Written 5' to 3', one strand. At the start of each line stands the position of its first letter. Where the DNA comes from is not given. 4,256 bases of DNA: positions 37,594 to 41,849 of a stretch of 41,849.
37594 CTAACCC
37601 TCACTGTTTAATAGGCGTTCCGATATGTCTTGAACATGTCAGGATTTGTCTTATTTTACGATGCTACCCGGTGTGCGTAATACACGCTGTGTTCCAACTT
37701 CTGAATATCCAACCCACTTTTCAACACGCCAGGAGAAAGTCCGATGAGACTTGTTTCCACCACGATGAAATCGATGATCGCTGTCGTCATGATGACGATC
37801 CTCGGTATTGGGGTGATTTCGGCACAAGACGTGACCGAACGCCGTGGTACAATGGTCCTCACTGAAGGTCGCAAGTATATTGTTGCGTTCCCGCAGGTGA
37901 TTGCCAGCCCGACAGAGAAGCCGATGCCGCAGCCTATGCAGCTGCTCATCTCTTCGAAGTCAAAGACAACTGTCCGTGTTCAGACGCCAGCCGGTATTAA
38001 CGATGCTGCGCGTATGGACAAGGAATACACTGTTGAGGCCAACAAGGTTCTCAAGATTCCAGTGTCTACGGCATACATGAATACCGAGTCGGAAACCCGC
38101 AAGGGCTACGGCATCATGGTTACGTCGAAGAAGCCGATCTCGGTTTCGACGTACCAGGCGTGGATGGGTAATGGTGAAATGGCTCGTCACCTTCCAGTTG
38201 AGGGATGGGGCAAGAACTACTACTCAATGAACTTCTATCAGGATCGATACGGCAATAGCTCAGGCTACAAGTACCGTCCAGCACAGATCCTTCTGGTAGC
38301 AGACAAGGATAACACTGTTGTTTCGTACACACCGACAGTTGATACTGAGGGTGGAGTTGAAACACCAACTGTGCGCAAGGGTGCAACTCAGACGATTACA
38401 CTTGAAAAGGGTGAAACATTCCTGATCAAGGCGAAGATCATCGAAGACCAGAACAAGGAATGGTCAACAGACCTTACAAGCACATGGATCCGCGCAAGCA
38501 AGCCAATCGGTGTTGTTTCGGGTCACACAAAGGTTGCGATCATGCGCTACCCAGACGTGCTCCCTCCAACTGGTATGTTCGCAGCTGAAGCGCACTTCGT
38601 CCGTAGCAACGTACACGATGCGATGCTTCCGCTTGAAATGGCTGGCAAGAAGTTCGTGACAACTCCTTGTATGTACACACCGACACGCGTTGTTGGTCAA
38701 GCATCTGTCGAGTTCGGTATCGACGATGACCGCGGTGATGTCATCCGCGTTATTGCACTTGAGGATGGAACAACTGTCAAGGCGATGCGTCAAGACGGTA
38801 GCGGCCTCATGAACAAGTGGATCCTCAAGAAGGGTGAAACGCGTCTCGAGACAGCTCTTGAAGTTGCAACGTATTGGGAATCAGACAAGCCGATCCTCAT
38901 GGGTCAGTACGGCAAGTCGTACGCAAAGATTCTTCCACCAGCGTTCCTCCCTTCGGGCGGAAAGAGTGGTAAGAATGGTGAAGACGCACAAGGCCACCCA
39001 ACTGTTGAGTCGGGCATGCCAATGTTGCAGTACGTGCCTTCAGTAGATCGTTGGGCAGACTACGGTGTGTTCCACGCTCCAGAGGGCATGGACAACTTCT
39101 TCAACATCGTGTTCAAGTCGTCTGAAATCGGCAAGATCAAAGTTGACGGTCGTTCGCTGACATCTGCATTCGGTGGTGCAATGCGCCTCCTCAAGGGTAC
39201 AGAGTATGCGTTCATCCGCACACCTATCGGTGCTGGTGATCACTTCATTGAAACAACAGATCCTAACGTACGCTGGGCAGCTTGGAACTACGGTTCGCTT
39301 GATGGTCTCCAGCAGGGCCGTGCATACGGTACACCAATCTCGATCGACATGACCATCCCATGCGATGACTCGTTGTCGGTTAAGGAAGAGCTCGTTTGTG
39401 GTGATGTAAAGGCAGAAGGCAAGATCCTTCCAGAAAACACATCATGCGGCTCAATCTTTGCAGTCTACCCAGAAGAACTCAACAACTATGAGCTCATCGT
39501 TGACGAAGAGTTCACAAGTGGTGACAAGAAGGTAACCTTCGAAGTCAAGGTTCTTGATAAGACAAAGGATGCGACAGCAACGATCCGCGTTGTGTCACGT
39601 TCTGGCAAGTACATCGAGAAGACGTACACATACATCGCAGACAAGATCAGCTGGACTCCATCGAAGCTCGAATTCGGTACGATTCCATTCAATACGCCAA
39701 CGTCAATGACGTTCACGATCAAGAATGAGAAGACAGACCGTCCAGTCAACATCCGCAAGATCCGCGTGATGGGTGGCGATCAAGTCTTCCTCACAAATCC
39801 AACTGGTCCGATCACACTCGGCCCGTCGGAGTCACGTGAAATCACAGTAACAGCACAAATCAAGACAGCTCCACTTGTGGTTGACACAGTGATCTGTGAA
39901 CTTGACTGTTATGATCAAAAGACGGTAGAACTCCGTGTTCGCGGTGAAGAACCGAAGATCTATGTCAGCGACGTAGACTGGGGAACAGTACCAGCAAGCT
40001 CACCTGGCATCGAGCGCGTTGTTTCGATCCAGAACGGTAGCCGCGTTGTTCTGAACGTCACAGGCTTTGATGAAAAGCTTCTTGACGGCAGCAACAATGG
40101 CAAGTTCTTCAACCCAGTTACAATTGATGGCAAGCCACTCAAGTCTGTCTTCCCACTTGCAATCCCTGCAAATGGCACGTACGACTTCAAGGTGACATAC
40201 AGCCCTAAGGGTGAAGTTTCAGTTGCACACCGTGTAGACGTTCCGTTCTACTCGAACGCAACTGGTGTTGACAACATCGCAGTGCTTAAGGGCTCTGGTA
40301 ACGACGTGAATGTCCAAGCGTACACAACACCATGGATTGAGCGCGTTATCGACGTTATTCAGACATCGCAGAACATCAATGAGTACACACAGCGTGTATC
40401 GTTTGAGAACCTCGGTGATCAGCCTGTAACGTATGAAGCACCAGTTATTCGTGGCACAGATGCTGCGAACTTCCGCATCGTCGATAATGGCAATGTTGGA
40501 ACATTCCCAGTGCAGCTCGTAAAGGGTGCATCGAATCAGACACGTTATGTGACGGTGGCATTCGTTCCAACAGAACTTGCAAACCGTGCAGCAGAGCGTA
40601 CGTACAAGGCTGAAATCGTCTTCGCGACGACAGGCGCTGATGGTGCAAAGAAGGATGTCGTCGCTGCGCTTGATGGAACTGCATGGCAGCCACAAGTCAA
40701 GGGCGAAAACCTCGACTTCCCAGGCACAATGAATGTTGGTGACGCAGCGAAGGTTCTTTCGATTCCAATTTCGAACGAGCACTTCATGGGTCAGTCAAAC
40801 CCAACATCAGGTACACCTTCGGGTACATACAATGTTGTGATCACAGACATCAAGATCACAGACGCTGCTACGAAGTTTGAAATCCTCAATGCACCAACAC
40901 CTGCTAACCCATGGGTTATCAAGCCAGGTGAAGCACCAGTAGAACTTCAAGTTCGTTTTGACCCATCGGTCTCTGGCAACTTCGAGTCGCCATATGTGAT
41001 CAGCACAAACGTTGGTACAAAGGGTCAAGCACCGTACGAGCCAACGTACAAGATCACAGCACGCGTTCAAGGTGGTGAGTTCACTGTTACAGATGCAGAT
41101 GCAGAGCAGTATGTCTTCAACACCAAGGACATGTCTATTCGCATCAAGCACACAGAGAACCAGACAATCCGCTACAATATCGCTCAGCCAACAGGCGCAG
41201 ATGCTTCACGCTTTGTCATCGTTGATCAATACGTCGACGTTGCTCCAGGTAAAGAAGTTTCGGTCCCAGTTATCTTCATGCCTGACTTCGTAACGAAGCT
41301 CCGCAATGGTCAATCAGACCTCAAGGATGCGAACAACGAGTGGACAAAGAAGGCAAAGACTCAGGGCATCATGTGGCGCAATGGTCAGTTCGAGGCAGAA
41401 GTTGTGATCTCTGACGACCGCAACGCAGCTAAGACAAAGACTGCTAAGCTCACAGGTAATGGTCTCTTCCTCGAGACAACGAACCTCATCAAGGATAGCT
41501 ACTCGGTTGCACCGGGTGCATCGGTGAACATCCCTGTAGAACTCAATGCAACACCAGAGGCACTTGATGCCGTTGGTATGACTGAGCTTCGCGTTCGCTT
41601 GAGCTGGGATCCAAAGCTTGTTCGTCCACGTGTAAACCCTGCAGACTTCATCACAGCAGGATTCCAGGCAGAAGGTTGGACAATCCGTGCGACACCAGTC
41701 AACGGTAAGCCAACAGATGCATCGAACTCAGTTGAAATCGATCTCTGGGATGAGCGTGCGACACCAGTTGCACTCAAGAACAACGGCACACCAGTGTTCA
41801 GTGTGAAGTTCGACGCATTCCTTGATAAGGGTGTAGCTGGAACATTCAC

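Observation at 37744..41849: Untracked giant ORF running off the window, with extreme translational codon bias: candidate major surface / S-layer-like protein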

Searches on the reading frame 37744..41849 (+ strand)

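Call 6: search_protein_families(library=pfam, proteins=[window:37744-41849:+], max_evalue=0.01)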
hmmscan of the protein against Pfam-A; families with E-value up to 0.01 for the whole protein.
window:37744-41849:+ (1368 aa): 5 families
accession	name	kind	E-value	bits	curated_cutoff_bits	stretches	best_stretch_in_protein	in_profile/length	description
PF17517.7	IgGFc_binding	-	1.4e-41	143.1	25.6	1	150-507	6-290/297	IgGFc binding protein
PF22073.2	Cep192_D4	-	2.1e-08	34.7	35.5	0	634-703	3-77/112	Cep192 domain 4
PF22544.2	HYDIN_VesB_CFA65-like_Ig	-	6.4e-07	30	25.5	0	634-735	2-100/100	HYDIN/CFA65/VesB-like, Ig-like domain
PF07610.17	DUF1573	-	2.2e-05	24.8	26.1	0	635-708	1-70/98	Protein of unknown function (DUF1573)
PF12371.14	TMEM131_like_N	-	7.2e-05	23.4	28.8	0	637-702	3-66/84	Transmembrane protein 131-like N-terminal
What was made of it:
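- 37825..39378 (+): Conserved all-beta head (aa 28-545), containing PF17517 IgGFc_binding (aa 150-507 = 38191-39264). Pfam 1.4e-41 (call 6).
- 39649..41373 (+): Array of about five Ig-like (ASH/PapD-like, choice-of-anchor D) domains (aa 636-1210). Pfam HYDIN/Cep192/DUF1573 matches (call 6).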

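Call 7: search_protein_families(library=ncbifam, proteins=[window:37744-41849:+], max_evalue=0.01)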
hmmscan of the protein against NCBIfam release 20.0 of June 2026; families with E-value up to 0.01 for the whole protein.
window:37744-41849:+ (1368 aa): 1 family
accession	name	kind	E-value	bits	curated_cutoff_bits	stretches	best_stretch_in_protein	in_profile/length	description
NF012200.0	choice_anch_D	domain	9.5e-15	55.1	45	1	628-705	10-88/108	choice-of-anchor D domain-containing protein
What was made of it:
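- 39649..41373 (+): NF012200 at aa 628-705, 55.1 bits (call 7).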

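Call 8: find_homologous_proteins(query=window:37744-41849:+, max_evalue=0.00001)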
Query window:37744-41849:+ (1368 aa): 181 proteins with E <= 0.00001 among 8000 candidates; the best 120 are listed.
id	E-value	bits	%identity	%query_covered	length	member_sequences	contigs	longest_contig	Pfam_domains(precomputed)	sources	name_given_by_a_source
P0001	0.0e+0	3076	99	100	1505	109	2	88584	PF22073.3,PF17517.8,PF18962.8,PF22544.3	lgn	-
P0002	0.0e+0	2832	89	100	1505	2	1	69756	PF22073.3,PF07610.18,PF17517.8,PF18962.8,PF22544.3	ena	-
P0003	0.0e+0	2825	89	100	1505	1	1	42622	PF22073.3,PF07610.18,PF17517.8,PF18962.8,PF22544.3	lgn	-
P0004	0.0e+0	2819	89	100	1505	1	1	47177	PF22073.3,PF07610.18,PF17517.8,PF18962.8,PF22544.3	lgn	-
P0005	0.0e+0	2408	76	100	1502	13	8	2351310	PF22073.3,PF15780.12,PF07610.18,PF17517.8,PF18962.8,PF22544.3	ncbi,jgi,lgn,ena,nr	ncbi:MAG: choice-of-anchor D domain-containing protein [Ignavibacteria bacterium]|nr:choice-of-ancho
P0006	0.0e+0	2382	75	100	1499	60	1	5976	PF22073.3,PF15780.12,PF07610.18,PF17517.8,PF18962.8,PF22544.3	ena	-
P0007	0.0e+0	2333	73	100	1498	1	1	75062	PF22073.3,PF07610.18,PF17517.8,PF18962.8,PF22544.3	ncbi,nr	ncbi:MAG: T9SS type A sorting domain-containing protein [Candidatus Kapabacteria bacterium]|nr:T9SS 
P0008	0.0e+0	2317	74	100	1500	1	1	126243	PF22073.3,PF15780.12,PF07610.18,PF17517.8,PF18962.8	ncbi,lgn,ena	-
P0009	0.0e+0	2238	70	100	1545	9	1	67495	PF22073.3,PF17517.8,PF18962.8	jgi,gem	-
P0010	0.0e+0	2194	70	100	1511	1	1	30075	PF22073.3,PF15780.12,PF07610.18,PF17517.8,PF18962.8,PF22544.3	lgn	-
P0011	0.0e+0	2178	71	99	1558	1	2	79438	PF22073.3,PF15780.12,PF17517.8,PF18962.8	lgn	-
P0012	0.0e+0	2072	67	100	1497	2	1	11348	PF22073.3,PF07610.18,PF17517.8,PF12371.15,PF22544.3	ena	-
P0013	0.0e+0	2069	67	100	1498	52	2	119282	PF22073.3,PF17517.8,PF18962.8,PF22544.3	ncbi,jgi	jgi:hypothetical protein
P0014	0.0e+0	2069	67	100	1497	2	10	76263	PF22073.3,PF07610.18,PF17517.8,PF18962.8,PF12371.15,PF22544.3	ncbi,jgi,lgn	ncbi:MAG: hypothetical protein RLZZ273_824 [Bacteroidota bacterium]|jgi:hypothetical protein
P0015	0.0e+0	2061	67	100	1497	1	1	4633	PF22073.3,PF07610.18,PF17517.8,PF18962.8,PF12371.15,PF22544.3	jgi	-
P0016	0.0e+0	1942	65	99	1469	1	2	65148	PF07610.18,PF17517.8,PF18962.8,PF22544.3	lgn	-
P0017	0.0e+0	1924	64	100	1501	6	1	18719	PF22073.3,PF17517.8,PF22544.3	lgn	-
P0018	0.0e+0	1910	62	100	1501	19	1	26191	PF22073.3,PF17517.8,PF22544.3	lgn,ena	-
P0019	0.0e+0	1889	62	100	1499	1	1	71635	PF22073.3,PF17517.8,PF22544.3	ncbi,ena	-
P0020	0.0e+0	1818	62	97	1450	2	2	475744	PF22073.3,PF15780.12,PF17517.8,PF18962.8,PF22544.3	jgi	jgi:hypothetical protein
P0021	0.0e+0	1810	60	100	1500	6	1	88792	PF22073.3,PF17517.8,PF22544.3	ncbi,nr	ncbi:MAG: hypothetical protein FGM33_00875 [Candidatus Kapabacteria bacterium]|nr:hypothetical prote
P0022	0.0e+0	1788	59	100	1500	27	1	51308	PF22073.3,PF17517.8,PF12371.15,PF22544.3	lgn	-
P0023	0.0e+0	1732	58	100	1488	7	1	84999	PF15780.12,PF07610.18,PF17517.8,PF18962.8,PF12371.15,PF22544.3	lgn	-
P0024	0.0e+0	1729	58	100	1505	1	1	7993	PF22073.3,PF15780.12,PF07610.18,PF17517.8,PF18962.8,PF22544.3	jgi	-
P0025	0.0e+0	1699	58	100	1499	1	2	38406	PF22073.3,PF15780.12,PF17517.8,PF18962.8,PF22544.3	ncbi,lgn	-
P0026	0.0e+0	1686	57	100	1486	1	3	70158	PF21633.4,PF17517.8,PF18962.8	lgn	-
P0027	0.0e+0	1668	57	99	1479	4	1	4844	PF22073.3,PF15780.12,PF17517.8,PF18962.8,PF22544.3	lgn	-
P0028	0.0e+0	1660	56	100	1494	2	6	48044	PF22073.3,PF15780.12,PF17517.8,PF18962.8,PF12371.15,PF22544.3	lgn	-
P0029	0.0e+0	1656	57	99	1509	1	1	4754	PF22073.3,PF15780.12,PF17517.8,PF18962.8,PF22544.3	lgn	-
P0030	0.0e+0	1654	56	99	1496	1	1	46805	PF15780.12,PF17517.8,PF18962.8,PF22544.3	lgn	-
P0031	0.0e+0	1654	58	97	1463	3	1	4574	PF17517.8,PF18962.8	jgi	jgi:hypothetical protein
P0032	0.0e+0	1646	57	100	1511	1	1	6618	PF17517.8,PF18962.8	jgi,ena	-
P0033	0.0e+0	1646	57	100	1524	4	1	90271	PF22073.3,PF15780.12,PF17517.8,PF18962.8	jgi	-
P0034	0.0e+0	1642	56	100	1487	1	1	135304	PF22073.3,PF15780.12,PF17517.8,PF18962.8,PF22544.3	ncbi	-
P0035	0.0e+0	1638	56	99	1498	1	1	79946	PF15780.12,PF17517.8,PF18962.8,PF12371.15,PF22544.3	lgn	-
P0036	0.0e+0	1624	55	100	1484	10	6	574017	PF22073.3,PF21633.4,PF15780.12,PF17517.8,PF18962.8,PF22067.3,PF12371.15,PF22544.3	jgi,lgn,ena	-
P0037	0.0e+0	1624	56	100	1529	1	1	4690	PF22073.3,PF15780.12,PF17517.8,PF18962.8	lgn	-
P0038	0.0e+0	1618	56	99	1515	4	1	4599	PF15780.12,PF07610.18,PF17517.8,PF18962.8,PF22544.3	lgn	-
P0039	0.0e+0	1613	56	99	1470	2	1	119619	PF17517.8,PF18962.8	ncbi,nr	ncbi:MAG: T9SS type A sorting domain-containing protein [Ignavibacteria bacterium]|nr:T9SS type A so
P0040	0.0e+0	1610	56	98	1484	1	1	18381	PF22073.3,PF15780.12,PF17517.8,PF18962.8,PF12371.15,PF22544.3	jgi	jgi:hypothetical protein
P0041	0.0e+0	1607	55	99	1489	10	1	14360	PF15780.12,PF17517.8,PF18962.8,PF12371.15,PF22544.3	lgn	-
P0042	0.0e+0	1605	55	100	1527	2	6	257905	PF22073.3,PF15780.12,PF17517.8,PF18962.8,PF12371.15,PF22544.3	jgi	jgi:hypothetical protein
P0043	0.0e+0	1604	56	100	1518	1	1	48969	PF17517.8,PF18962.8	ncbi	-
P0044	0.0e+0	1599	55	99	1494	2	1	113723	PF22073.3,PF15780.12,PF17517.8,PF18962.8,PF12371.15,PF22544.3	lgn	-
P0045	0.0e+0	1588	55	100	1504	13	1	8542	PF15780.12,PF07610.18,PF17517.8,PF18962.8,PF12371.15,PF22544.3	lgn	-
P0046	0.0e+0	1574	54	99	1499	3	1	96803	PF22073.3,PF15780.12,PF17517.8,PF18962.8,PF22544.3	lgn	-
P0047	0.0e+0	1553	54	100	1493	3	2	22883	PF22073.3,PF15780.12,PF17517.8,PF18962.8,PF22544.3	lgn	-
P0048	0.0e+0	1545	74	66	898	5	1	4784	PF22073.3,PF17517.8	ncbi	ncbi:MAG: hypothetical protein ACK45E_01425, partial [Ignavibacteria bacterium]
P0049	0.0e+0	1543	53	99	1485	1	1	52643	PF15780.12,PF07610.18,PF17517.8,PF12371.15,PF22544.3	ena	-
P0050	0.0e+0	1532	53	100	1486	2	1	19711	PF22073.3,PF15780.12,PF17517.8,PF18962.8,PF22544.3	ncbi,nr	ncbi:MAG: choice-of-anchor D domain-containing protein [Candidatus Kapabacteria bacterium]|nr:choice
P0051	0.0e+0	1531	53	100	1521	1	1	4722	PF22073.3,PF17517.8,PF18962.8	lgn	-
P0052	0.0e+0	1531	54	100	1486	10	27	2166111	PF22073.3,PF15780.12,PF17517.8,PF18962.8,PF12371.15,PF22544.3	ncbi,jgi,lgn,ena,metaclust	metaclust:\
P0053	0.0e+0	1521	53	100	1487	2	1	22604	PF22073.3,PF17517.8,PF18962.8,PF22544.3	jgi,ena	-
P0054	0.0e+0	1520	54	99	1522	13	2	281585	PF22073.3,PF15780.12,PF17517.8,PF18962.8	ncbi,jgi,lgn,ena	-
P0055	0.0e+0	1513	76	63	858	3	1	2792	PF22073.3,PF15780.12,PF17517.8,PF22544.3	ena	-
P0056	0.0e+0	1504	53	99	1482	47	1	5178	PF22073.3,PF17517.8,PF18962.8,PF22544.3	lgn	-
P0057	0.0e+0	1343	50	99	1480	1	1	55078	PF22073.3,PF15780.12,PF07610.18,PF17517.8,PF18962.8,PF12371.15,PF22544.3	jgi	jgi:hypothetical protein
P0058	0.0e+0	1302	50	95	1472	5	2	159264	PF11614.15,PF17517.8,PF18962.8,PF22544.3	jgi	jgi:hypothetical protein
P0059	0.0e+0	1302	49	100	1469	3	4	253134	PF22073.3,PF15780.12,PF17517.8,PF18962.8,PF24507.2,PF22544.3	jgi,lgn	jgi:hypothetical protein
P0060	0.0e+0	1284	48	100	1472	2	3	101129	PF22073.3,PF15780.12,PF17517.8,PF18962.8,PF24507.2,PF22544.3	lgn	-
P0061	0.0e+0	1264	47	100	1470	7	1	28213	PF22073.3,PF15780.12,PF17517.8,PF18962.8,PF22544.3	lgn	-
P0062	0.0e+0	1216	46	100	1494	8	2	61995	PF22073.3,PF15780.12,PF17517.8,PF18962.8,PF22544.3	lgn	-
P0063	0.0e+0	1203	45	100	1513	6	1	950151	PF22073.3,PF15780.12,PF17517.8,PF18962.8,PF22544.3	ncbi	-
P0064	0.0e+0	1198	46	100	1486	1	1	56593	PF22073.3,PF15780.12,PF17517.8,PF18962.8,PF12371.15,PF22544.3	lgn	-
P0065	0.0e+0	1198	46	95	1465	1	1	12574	PF22073.3,PF17517.8,PF18962.8,PF22544.3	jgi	jgi:hypothetical protein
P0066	0.0e+0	1173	47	95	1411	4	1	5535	PF22073.3,PF15780.12,PF07610.18,PF17517.8,PF22544.3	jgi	jgi:hypothetical protein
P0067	0.0e+0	1171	48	93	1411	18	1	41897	PF22073.3,PF15780.12,PF07610.18,PF17517.8,PF22544.3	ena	-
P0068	0.0e+0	1168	46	95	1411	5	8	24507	PF22073.3,PF07610.18,PF17517.8,PF22544.3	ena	-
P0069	0.0e+0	1164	44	98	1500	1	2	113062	PF22073.3,PF17517.8,PF18962.8,PF22544.3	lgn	-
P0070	0.0e+0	1163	46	95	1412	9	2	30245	PF22073.3,PF15780.12,PF07610.18,PF17517.8,PF22544.3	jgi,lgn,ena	jgi:hypothetical protein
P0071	0.0e+0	1162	46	93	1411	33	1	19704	PF22073.3,PF15780.12,PF07610.18,PF17517.8,PF22544.3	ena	-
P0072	0.0e+0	1161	47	96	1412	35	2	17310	PF22073.3,PF15780.12,PF07610.18,PF17517.8,PF22067.3,PF22544.3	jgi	jgi:hypothetical protein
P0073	0.0e+0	1161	47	93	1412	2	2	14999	PF22073.3,PF07610.18,PF17517.8,PF22544.3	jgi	jgi:hypothetical protein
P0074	0.0e+0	1160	46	95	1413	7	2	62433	PF22073.3,PF15780.12,PF07610.18,PF17517.8,PF22544.3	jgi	jgi:hypothetical protein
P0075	0.0e+0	1147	46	93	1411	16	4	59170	PF22073.3,PF15780.12,PF07610.18,PF17517.8,PF22544.3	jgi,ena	jgi:hypothetical protein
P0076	0.0e+0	1115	44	97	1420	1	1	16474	PF22073.3,PF15780.12,PF07610.18,PF17517.8,PF22067.3,PF22544.3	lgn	-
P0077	0.0e+0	1107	44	99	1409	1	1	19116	PF22073.3,PF15780.12,PF07610.18,PF17517.8,PF22544.3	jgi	jgi:hypothetical protein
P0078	0.0e+0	1106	45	94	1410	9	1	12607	PF22073.3,PF15780.12,PF07610.18,PF17517.8,PF22544.3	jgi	jgi:hypothetical protein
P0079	0.0e+0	1105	46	95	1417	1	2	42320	PF22073.3,PF15780.12,PF07610.18,PF17517.8,PF22067.3,PF22544.3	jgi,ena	-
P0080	0.0e+0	1102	44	95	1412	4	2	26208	PF22073.3,PF07610.18,PF17517.8,PF22544.3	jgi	jgi:hypothetical protein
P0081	0.0e+0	1102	46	93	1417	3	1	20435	PF22073.3,PF15780.12,PF07610.18,PF17517.8,PF22067.3,PF22544.3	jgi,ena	jgi:hypothetical protein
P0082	0.0e+0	1100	45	95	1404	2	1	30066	PF07610.18,PF17517.8,PF22544.3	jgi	-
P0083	0.0e+0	1098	44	95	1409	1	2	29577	PF22073.3,PF15780.12,PF07610.18,PF17517.8,PF22067.3,PF22544.3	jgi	-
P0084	0.0e+0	1097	45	95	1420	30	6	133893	PF22073.3,PF15780.12,PF07610.18,PF17517.8,PF22544.3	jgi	jgi:hypothetical protein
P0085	0.0e+0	1094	45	94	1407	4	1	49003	PF17517.8,PF22544.3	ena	-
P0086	0.0e+0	1093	44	95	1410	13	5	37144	PF22073.3,PF15780.12,PF07610.18,PF17517.8,PF22544.3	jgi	jgi:hypothetical protein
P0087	0.0e+0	1092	44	95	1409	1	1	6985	PF22073.3,PF15780.12,PF07610.18,PF17517.8,PF22067.3,PF22544.3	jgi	jgi:hypothetical protein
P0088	0.0e+0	1090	45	93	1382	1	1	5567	PF22073.3,PF15780.12,PF07610.18,PF17517.8,PF22067.3,PF22544.3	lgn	-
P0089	0.0e+0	1088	43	97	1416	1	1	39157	PF22073.3,PF15780.12,PF07610.18,PF17517.8,PF22067.3,PF22544.3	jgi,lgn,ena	jgi:hypothetical protein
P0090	0.0e+0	1085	44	94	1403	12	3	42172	PF07610.18,PF17517.8,PF22544.3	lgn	-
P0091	0.0e+0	1085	46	91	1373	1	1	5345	PF22073.3,PF17517.8,PF22544.3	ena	-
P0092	0.0e+0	1085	44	97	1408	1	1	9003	PF07610.18,PF17517.8,PF22544.3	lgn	-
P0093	0.0e+0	1079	45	96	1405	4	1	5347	PF22073.3,PF15780.12,PF07610.18,PF17517.8,PF22544.3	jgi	-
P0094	0.0e+0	1077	44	97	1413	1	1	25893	PF22073.3,PF15780.12,PF17517.8,PF12371.15,PF22544.3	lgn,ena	-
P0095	0.0e+0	1077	43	97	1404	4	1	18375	PF07610.18,PF17517.8,PF22544.3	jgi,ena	-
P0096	0.0e+0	1075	45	93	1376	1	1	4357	PF22073.3,PF15780.12,PF07610.18,PF17517.8,PF22544.3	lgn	-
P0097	0.0e+0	1072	44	94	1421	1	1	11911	PF07610.18,PF17517.8,PF22544.3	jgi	-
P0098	0.0e+0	1070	44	94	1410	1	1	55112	PF17517.8,PF22544.3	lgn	-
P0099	0.0e+0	1070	43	93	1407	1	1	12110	PF17517.8,PF22544.3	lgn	-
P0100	0.0e+0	1070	44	95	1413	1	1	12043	PF22073.3,PF15780.12,PF07610.18,PF17517.8,PF12371.15,PF22544.3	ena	-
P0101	0.0e+0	1068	43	94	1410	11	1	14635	PF07610.18,PF17517.8,PF22544.3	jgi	-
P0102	0.0e+0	1067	43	94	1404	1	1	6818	PF17517.8,PF22544.3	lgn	-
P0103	0.0e+0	1066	43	97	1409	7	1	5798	PF22073.3,PF15780.12,PF07610.18,PF17517.8,PF22544.3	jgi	jgi:hypothetical protein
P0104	0.0e+0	1066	45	92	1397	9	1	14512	PF22073.3,PF07610.18,PF17517.8,PF22544.3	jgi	jgi:hypothetical protein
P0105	0.0e+0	1063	43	95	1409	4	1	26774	PF22073.3,PF17517.8,PF22544.3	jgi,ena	-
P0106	0.0e+0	1061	43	95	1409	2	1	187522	PF22073.3,PF17517.8,PF24798.3,PF22544.3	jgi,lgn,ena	jgi:hypothetical protein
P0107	0.0e+0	1058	44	93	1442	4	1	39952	PF22073.3,PF15780.12,PF07610.18,PF17517.8,PF22544.3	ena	-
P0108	0.0e+0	1053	43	94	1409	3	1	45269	PF22073.3,PF15780.12,PF17517.8,PF22544.3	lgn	-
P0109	0.0e+0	1047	45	91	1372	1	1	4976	PF22073.3,PF15780.12,PF07610.18,PF17517.8,PF22544.3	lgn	-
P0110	0.0e+0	1047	43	94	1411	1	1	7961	PF07610.18,PF17517.8,PF22544.3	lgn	-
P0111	0.0e+0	1033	56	62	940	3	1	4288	PF17517.8,PF18962.8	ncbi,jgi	jgi:hypothetical protein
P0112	0.0e+0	1027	43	92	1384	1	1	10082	PF22073.3,PF17517.8,PF00635.33,PF12371.15,PF22544.3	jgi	-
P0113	0.0e+0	1012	55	62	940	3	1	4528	PF17517.8,PF18962.8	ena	-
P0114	1.1e-292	992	53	62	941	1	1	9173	PF17517.8,PF18962.8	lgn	-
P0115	6.7e-289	980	53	62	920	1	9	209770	PF17517.8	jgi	jgi:hypothetical protein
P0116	3.2e-288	977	41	92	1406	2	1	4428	PF22073.3,PF15780.12,PF07610.18,PF17517.8,PF22544.3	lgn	-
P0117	2.5e-287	975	41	93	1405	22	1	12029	PF22073.3,PF15780.12,PF07610.18,PF17517.8,PF12371.15,PF22544.3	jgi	-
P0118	4.0e-281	954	53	60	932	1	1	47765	PF17517.8,PF18962.8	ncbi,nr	ncbi:MAG: T9SS type A sorting domain-containing protein [Candidatus Kapabacteria bacterium]|nr:T9SS 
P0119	1.2e-276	939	40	97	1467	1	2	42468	PF07610.18,PF17517.8,PF22544.3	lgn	-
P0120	1.5e-276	939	39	97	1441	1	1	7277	PF22073.3,PF21633.4,PF15780.12,PF17517.8,PF18962.8,PF22067.3,PF22544.3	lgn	-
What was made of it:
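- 37744..41849 (+): Coding sequence, codons 1-1368 of a 1,505-codon gene, truncated by the window end. 99% identical to the first 1,368 residues of P0001, which is 1,505 aa (call 8).
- On S-layer protein (TfsA/TfsB type): No Tannerella protein appeared among the 120 best hits listed (call 8).
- Closest known: TfsA/TfsB S-layer glycoproteins of Tannerella forsythia. Different: No Tannerella protein was among the 120 best hits listed (call 8).
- Closest known: PF17517. Same: NCBI names for orthologues are exactly these generic labels (call 8).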
